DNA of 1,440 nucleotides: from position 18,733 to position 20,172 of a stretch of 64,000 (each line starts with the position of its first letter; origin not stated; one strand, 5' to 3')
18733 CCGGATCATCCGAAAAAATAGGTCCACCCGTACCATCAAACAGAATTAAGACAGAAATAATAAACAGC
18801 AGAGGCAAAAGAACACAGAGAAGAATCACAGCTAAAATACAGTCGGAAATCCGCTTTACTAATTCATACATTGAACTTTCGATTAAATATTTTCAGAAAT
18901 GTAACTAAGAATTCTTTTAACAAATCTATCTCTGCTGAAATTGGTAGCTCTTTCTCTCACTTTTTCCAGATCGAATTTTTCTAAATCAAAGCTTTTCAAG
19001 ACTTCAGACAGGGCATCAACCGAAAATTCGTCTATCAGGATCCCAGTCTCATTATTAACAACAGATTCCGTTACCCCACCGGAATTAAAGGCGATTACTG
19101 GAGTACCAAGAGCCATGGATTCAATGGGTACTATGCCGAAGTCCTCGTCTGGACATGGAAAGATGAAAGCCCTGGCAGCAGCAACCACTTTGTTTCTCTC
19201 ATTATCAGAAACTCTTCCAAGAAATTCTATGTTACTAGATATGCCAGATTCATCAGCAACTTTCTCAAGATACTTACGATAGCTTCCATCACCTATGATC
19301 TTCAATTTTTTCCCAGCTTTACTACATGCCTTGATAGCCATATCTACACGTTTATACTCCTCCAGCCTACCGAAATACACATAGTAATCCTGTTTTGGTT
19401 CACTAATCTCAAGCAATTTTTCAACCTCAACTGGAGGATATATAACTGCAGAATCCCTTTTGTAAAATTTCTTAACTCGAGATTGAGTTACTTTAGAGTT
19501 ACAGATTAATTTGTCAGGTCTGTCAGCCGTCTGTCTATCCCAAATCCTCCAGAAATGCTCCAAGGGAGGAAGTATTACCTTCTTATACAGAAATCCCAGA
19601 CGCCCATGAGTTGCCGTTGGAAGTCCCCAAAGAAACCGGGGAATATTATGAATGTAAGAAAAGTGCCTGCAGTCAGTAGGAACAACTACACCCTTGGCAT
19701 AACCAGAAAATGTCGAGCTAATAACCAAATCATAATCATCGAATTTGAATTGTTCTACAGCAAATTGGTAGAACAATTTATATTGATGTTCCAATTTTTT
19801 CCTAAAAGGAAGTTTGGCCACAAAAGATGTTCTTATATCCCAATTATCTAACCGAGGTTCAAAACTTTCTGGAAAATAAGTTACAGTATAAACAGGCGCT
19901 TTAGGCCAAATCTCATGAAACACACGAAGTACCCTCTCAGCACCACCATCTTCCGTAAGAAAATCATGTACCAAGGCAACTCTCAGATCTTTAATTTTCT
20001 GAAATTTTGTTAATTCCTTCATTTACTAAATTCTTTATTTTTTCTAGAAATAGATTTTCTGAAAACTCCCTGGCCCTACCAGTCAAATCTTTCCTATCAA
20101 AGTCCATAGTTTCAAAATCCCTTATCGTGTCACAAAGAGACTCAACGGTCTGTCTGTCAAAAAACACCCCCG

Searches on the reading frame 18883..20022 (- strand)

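Call 12: search_protein_families(library=pfam, proteins=[window:18883-20022:-], max_evalue=0.01)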
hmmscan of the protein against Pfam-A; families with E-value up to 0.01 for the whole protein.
window:18883-20022:- (379 aa): 4 families
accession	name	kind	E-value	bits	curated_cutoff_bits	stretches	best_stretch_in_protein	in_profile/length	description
PF00534.26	Glycos_transf_1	-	1.8e-34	119.2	26.4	1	209-358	13-168/172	Glycosyl transferases group 1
PF13692.12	Glyco_trans_1_4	-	4.2e-26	92.3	27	1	214-341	4-135/142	Glycosyl transferases group 1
PF13439.12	Glyco_transf_4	-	4.3e-08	33.8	28.5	1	26-201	2-169/170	Glycosyltransferase Family 4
PF20706.3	GT4-conflict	-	1.7e-05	24.5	26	1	208-324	194-323/385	Family 4 Glycosyltransferase in conflict systems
